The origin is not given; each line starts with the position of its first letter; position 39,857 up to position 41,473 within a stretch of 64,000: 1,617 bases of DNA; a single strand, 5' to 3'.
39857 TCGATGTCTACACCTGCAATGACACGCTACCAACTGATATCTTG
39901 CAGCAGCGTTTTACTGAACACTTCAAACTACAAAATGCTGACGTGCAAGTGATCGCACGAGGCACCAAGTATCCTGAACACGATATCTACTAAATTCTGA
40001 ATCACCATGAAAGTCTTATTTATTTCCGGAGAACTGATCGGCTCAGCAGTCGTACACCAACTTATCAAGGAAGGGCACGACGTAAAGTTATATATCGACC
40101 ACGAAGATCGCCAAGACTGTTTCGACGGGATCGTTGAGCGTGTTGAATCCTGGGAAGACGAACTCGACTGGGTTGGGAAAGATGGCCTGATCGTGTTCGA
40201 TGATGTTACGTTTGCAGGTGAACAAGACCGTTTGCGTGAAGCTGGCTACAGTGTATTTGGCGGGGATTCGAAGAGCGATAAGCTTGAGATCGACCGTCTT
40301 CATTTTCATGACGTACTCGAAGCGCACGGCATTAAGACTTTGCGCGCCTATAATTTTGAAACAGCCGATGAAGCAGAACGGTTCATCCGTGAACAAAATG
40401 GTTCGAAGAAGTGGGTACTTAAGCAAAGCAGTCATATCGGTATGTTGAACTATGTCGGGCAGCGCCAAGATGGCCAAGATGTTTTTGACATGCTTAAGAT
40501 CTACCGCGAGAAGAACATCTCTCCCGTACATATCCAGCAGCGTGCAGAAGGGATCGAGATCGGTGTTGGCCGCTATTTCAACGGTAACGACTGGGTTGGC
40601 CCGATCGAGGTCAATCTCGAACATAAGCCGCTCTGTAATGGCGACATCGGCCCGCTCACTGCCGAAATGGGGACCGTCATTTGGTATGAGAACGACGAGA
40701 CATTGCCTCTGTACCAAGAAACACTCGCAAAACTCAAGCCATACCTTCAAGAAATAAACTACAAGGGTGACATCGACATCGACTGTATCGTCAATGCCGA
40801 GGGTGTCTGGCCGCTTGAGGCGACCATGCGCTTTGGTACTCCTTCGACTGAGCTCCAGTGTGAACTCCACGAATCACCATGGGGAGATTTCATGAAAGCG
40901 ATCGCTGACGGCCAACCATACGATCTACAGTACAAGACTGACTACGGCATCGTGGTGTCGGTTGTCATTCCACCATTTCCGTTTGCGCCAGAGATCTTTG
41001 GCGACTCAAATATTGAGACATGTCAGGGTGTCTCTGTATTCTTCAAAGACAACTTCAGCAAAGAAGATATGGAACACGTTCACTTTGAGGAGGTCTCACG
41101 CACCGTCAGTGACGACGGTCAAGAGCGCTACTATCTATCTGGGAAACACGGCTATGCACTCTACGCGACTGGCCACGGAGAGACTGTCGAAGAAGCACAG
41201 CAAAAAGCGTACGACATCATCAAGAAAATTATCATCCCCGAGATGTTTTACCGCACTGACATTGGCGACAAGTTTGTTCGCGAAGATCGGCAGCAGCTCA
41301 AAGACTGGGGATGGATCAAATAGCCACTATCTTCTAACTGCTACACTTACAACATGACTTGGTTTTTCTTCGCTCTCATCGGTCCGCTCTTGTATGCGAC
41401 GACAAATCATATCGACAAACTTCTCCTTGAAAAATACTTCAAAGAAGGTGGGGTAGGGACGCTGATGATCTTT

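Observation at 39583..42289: speH followed by a divergent PurD-like ATP-grasp ligase and a DMT transporter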

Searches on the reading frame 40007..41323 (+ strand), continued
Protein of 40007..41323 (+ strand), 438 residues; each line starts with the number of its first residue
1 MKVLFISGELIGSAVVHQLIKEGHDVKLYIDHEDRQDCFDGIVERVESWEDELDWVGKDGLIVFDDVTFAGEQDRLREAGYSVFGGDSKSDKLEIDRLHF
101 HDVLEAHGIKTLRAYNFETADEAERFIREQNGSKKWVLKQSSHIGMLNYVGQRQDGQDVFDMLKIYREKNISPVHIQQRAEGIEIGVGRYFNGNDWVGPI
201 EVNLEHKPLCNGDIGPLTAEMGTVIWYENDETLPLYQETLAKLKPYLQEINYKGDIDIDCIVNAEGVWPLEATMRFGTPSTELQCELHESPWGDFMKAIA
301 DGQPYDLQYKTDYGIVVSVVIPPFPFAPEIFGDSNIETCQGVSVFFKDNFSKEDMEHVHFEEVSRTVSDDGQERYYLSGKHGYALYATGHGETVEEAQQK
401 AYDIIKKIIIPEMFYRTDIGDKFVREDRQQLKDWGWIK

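Call 64: find_encoding_contigs(protein=P0149, flank=6000, max_places=2)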
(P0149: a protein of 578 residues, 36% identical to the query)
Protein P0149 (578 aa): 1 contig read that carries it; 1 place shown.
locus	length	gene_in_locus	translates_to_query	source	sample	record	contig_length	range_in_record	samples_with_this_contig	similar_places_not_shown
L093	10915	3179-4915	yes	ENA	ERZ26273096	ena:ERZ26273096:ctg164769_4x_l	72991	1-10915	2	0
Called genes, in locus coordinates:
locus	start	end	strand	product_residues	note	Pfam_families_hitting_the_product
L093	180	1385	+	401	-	PF21016:RlmN_N, PF04055:Radical_SAM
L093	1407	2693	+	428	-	PF02353:CMAS, PF13489:Methyltransf_23, PF13847:Methyltransf_31, PF08241:Methyltransf_11, PF08242:Methyltransf_12, PF13649:Methyltransf_25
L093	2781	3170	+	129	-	PF00856:SET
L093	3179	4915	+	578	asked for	PF01071:GARS_A, PF02843:GARS_C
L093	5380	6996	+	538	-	PF14339:DUF4394, PF03797:Autotransporter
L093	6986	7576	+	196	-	-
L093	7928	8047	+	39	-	PF14224:DUF4331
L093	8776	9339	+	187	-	PF14224:DUF4331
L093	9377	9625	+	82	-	-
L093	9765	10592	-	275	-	PF10670:DUF4198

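Call 67: search_protein_families(library=ncbifam, proteins=[L004:9349-9870:+, L068:4074-5141:+, L068:5179-5955:+, L076:7356-8516:-, L038:7132-8025:+], max_evalue=0.001)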
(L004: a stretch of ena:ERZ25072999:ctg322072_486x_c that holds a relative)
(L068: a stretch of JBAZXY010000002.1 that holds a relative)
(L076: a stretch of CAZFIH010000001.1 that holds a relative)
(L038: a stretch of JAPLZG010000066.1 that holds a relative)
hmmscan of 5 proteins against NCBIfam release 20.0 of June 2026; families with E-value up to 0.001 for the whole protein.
L004:9349-9870:+ (173 aa): 2 families
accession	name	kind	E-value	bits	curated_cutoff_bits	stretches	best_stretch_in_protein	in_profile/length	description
TIGR00286.1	TIGR00286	equivalog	5e-18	65.3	106.95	1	3-154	4-150/152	pyruvoyl-dependent arginine decarboxylase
NF009064.0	PRK12398.1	equivalog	1.2e-08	35.1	207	1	6-123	11-130/165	pyruvoyl-dependent arginine decarboxylase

L068:4074-5141:+ (355 aa): 8 families
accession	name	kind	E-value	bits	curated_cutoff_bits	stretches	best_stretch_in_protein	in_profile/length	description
NF002010.0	PRK00811.1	equivalog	2e-32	112.6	260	1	131-352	18-237/287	polyamine aminopropyltransferase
TIGR03330.1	SAM_DCase_Bsu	equivalog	9.8e-31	106.4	75.65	1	8-116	4-112/112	adenosylmethionine decarboxylase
TIGR00417.1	speE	equivalog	1.5e-30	106.4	249.55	1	129-316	10-196/271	spermidine synthase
NF002956.0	PRK03612.1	equivalog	5.5e-23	81.1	472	1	136-271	241-386/522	polyamine aminopropyltransferase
NF002435.0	PRK01581.1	equivalog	2.7e-16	59.6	537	1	109-350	70-309/374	polyamine aminopropyltransferase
NF037959.1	MFS_SpdSyn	subfamily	1.5e-05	24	40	1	175-267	262-352/480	fused MFS/spermidine synthase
NF003380.0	PRK04457.1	equivalog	0.00013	21.1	304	1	186-269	67-149/265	polyamine aminopropyltransferase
TIGR03533.1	L3_gln_methyl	equivalog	0.00071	19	229.7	0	176-265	108-195/284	50S ribosomal protein L3 N(5)-glutamine methyltransferase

L068:5179-5955:+ (258 aa): 6 families
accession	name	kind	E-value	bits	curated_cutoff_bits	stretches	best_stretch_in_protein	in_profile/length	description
NF002010.0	PRK00811.1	equivalog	2.9e-38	131.8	260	1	33-249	18-231/287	polyamine aminopropyltransferase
TIGR00417.1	speE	equivalog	2.1e-35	122.3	249.55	1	33-247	12-221/271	spermidine synthase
NF002956.0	PRK03612.1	equivalog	1.4e-20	73.2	472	1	38-248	241-453/522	polyamine aminopropyltransferase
NF002435.0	PRK01581.1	equivalog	5.6e-12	45.4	537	1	34-253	93-309/374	polyamine aminopropyltransferase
NF003380.0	PRK04457.1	equivalog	5.8e-08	32.1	304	1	88-207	67-178/265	polyamine aminopropyltransferase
TIGR03534.1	RF_mod_PrmC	equivalog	0.0006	19.3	199.1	0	82-169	79-162/253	peptide chain release factor N(5)-glutamine methyltransferase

L076:7356-8516:- (386 aa): 8 families
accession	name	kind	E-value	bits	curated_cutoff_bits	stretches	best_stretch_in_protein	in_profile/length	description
TIGR01048.1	lysA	equivalog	8.1e-49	166.2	297.9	1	20-382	24-391/417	diaminopimelate decarboxylase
NF006515.0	PRK08961.1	equivalog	4.4e-29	101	802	1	20-371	502-842/861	bifunctional aspartate kinase/diaminopimelate decarboxylase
TIGR03099.1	dCO2ase_PEP1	hypoth_equivalog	2.2e-28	99.4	478.45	1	18-371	22-380/398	pyridoxal-dependent decarboxylase, exosortase A system-associated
NF041039.1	FslC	exception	1.3e-18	67.1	500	1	20-378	27-396/418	rhizoferrin biosystnesis N-citrylornithine decarboxylase FslC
NF052544.1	OrLyDeCDokD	equivalog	2.6e-15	56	700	1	21-376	42-425/461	ornithine/lysine decarboxylase DokD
NF003763.0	PRK05354.1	equivalog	5.2e-11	41.8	369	1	155-293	217-364/636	biosynthetic arginine decarboxylase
TIGR01047.1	nspC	equivalog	1.5e-09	36.8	409.05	1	21-369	3-340/380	carboxynorspermidine decarboxylase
TIGR01273.1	speA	equivalog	4.6e-09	35.3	624.1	1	156-294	210-357/624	arginine decarboxylase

L038:7132-8025:+ (297 aa): 5 families
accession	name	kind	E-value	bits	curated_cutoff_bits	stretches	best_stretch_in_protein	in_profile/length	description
TIGR01230.1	agmatinase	equivalog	3.2e-54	184.4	174.3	1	7-283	7-274/275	agmatinase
NF002564.0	PRK02190.1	subfamily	9.1e-37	126.9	302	1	9-288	28-304/307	agmatinase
TIGR01229.1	rocF_arginase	equivalog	1.3e-25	90.4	227.6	2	164-265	169-275/300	arginase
TIGR01227.1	hutG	equivalog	1.9e-22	79.9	229.15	1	12-282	33-306/307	formimidoylglutamase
NF010347.0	PRK13775.1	equivalog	1.3e-10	41.1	381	1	77-284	114-322/331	formimidoylglutamase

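Call 76: find_related_loci(query=A1, collection=viral_contigs, flank=5000)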
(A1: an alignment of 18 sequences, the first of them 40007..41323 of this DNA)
Query A1 (438 aa) in viral_contigs; peptide patterns used: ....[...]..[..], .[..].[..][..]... (x = any residue, [..] = any of these).
23 stretches matched a pattern; 3 encode a relative of the query (tblastn E <= 1e-3); 3 distinct loci.
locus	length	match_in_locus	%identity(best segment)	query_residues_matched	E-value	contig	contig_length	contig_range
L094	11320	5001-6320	46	1-437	9e-131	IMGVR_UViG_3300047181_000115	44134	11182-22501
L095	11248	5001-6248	28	3-421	3e-49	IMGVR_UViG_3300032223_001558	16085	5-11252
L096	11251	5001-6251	29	1-426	8e-54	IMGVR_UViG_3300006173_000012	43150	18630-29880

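Call 79: search_protein_families(library=pfam, proteins=[L094:169-1896:+, L094:1893-4049:+, L094:6325-7473:-, L094:7529-8473:-, L094:8933-9547:+, L094:9645-10964:+, L095:6305-7915:+, L095:2293-4989:+, L096:3769-5004:+, L096:6300-7205:+], max_evalue=0.001)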
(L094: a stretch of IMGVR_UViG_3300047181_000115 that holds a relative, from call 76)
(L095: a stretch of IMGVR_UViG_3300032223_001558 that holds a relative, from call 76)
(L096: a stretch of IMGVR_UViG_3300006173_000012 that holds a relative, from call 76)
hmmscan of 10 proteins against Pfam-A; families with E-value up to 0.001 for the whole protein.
L094:169-1896:+ (575 aa): 5 families
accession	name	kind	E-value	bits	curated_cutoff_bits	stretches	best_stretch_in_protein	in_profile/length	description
PF04851.21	ResIII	-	1.1e-26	94.1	22.5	1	2-161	2-164/164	Type III restriction enzyme, res subunit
PF00271.37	Helicase_C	-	5.8e-16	59.2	23.5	1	237-340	8-109/110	Helicase conserved C-terminal domain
PF00270.35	DEAD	-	4e-13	49.9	26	1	5-160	1-161/167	DEAD/DEAH box helicase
PF10571.15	UPF0547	-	2.5e-07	31.1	29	1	381-405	1-25/26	Uncharacterised protein family UPF0547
PF18766.7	SWI2_SNF2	-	5.7e-05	23.3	26.7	1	7-163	1-159/221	SWI2/SNF2 ATPase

L094:1893-4049:+ (718 aa): 3 families
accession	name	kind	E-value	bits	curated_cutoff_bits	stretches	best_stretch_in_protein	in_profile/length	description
PF09250.16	Prim-Pol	-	2.4e-41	142.3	22.8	1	13-164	1-157/158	Bifunctional DNA primase/polymerase, N-terminal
PF08708.16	PriCT_1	-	1.3e-13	50.7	21.1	1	214-274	8-67/67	Primase C terminal 1 (PriCT-1)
PF13148.11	DUF3987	-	3.3e-07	30.2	27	1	406-623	135-348/364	Protein of unknown function (DUF3987)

L094:6325-7473:- (382 aa): 2 families
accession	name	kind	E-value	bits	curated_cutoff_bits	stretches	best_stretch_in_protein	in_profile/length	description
PF02784.22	Orn_Arg_deC_N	-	4.9e-29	101.9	23.4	1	37-270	15-246/247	Pyridoxal-dependent decarboxylase, pyridoxal binding domain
PF00278.28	Orn_DAP_Arg_deC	-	1e-10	42.2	23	1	153-363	5-95/95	Pyridoxal-dependent decarboxylase, C-terminal sheet domain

L094:7529-8473:- (314 aa): 1 family
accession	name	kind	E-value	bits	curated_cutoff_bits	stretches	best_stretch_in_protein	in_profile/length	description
PF00892.27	EamA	-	2.4e-06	28.3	28.2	1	11-143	3-134/135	EamA-like transporter family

L094:8933-9547:+ (204 aa): 0 families

L094:9645-10964:+ (439 aa): 2 families
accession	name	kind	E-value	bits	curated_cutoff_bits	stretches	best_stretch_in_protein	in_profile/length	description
PF01555.25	N6_N4_Mtase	-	7.5e-28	98.4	26.7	1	187-417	1-220/221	DNA methylase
PF02195.25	ParB_N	-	3.5e-07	30.6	26.3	1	3-86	3-91/95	ParB N-terminal domain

L095:6305-7915:+ (536 aa): 0 families

L095:2293-4989:+ (898 aa): 0 families

L096:3769-5004:+ (411 aa): 0 families

L096:6300-7205:+ (301 aa): 0 families

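Call 93: search_solved_structures(query=L004:9349-9870:+, max_evalue=0.01, show_alignments=1)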
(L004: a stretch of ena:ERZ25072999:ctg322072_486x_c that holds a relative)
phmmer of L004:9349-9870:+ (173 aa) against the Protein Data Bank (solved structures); distinct sequences matched with E-value up to 0.01: 5.
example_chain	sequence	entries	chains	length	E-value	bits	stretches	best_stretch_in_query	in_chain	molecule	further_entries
1n2m_A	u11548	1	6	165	1.5e-10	44.4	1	2-108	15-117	Pyruvoyl-dependent arginine decarboxylase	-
2qqd_C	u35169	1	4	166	8e-10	42.1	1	2-108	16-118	Pyruvoyl-dependent arginine decarboxylase (EC 4.1.1.19) (PvlArgDC)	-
1mt1_A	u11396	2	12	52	1.6e-06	31.4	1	2-39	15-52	PYRUVOYL-DEPENDENT ARGININE DECARBOXYLASE BETA CHAIN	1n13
2qqc_A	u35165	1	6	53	1.7e-06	31.3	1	2-39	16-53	Pyruvoyl-dependent arginine decarboxylase subunit beta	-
2qqd_A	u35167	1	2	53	2e-05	27.8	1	2-39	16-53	Pyruvoyl-dependent arginine decarboxylase (EC 4.1.1.19) (PvlArgDC)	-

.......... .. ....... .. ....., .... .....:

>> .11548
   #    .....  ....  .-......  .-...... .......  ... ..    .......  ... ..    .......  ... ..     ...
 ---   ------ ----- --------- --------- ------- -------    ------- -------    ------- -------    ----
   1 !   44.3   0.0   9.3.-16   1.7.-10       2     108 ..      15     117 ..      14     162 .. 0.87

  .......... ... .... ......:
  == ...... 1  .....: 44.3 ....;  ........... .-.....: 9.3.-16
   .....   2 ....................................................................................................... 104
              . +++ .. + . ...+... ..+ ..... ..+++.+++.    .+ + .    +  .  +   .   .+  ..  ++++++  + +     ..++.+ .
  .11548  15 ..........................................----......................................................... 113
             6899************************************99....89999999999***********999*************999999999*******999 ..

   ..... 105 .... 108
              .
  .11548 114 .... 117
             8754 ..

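Call 94: search_solved_structures(query=L094:6325-7473:-, max_evalue=0.00001)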
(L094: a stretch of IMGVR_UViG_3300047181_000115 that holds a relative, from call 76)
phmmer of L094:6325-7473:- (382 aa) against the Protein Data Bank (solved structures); distinct sequences matched with E-value up to 0.00001: 36.
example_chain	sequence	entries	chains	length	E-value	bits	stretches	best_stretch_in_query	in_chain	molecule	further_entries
1twi_A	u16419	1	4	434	7.8e-28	101.2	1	16-367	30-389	Diaminopimelate decarboxylase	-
1tuf_A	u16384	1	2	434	7.8e-28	101.2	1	16-367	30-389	Diaminopimelate decarboxylase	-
4xg1_A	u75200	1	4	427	1e-18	71.2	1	39-376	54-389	Diaminopimelate decarboxylase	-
3n2b_A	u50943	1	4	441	9.1e-18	68.1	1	15-377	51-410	Diaminopimelate decarboxylase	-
5gjm_A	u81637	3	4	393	5.9e-16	62.1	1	15-367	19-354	Lysine/ornithine decarboxylase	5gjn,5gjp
3vab_A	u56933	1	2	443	6.4e-16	62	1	16-364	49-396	Diaminopimelate decarboxylase 1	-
5gjo_A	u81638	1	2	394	1.3e-15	61.1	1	15-367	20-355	Lysine/ornithine decarboxylase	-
6n2f_A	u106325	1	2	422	2.6e-15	60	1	17-367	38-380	Diaminopimelate decarboxylase 2, chloroplastic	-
3c5q_A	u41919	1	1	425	5.7e-15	58.9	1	15-376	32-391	Diaminopimelate decarboxylase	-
6n2a_A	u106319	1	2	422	7.1e-15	58.6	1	19-367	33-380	Diaminopimelate decarboxylase 1, chloroplastic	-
2qgh_A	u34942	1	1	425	1.1e-14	58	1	15-376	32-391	Diaminopimelate decarboxylase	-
6knh_A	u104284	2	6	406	1.6e-14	57.5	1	39-380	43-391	Probable diaminopimelate decarboxylase protein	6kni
2plj_A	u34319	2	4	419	1.6e-14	57.5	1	17-377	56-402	lysine/ornithine decarboxylase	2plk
2p3e_A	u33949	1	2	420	2.2e-14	57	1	16-377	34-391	Diaminopimelate decarboxylase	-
6knk_A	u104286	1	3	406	9.5e-14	54.9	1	40-380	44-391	Probable diaminopimelate decarboxylase protein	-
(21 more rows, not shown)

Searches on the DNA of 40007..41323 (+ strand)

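Call 58: search_rna_families(sources=[L005, L008, L009, L015, L016, L022, L025, L036, L059, L070], threshold=gathering)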
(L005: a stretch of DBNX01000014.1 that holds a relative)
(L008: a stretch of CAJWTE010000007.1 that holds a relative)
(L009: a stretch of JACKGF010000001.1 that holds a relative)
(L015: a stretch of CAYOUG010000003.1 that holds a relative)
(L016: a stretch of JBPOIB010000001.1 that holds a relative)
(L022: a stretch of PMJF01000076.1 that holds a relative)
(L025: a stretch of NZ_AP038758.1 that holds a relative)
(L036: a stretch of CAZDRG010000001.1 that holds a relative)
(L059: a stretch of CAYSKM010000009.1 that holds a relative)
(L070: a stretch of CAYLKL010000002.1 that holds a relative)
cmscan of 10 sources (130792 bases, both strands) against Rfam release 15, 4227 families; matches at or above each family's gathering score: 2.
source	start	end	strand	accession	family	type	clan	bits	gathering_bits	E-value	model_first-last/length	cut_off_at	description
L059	1329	1412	-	RF00005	tRNA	Gene; tRNA;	CL00001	58.2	29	1.1e-09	1-71/71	no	tRNA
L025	3376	3459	-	RF00005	tRNA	Gene; tRNA;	CL00001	56.7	29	2.9e-09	1-71/71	no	tRNA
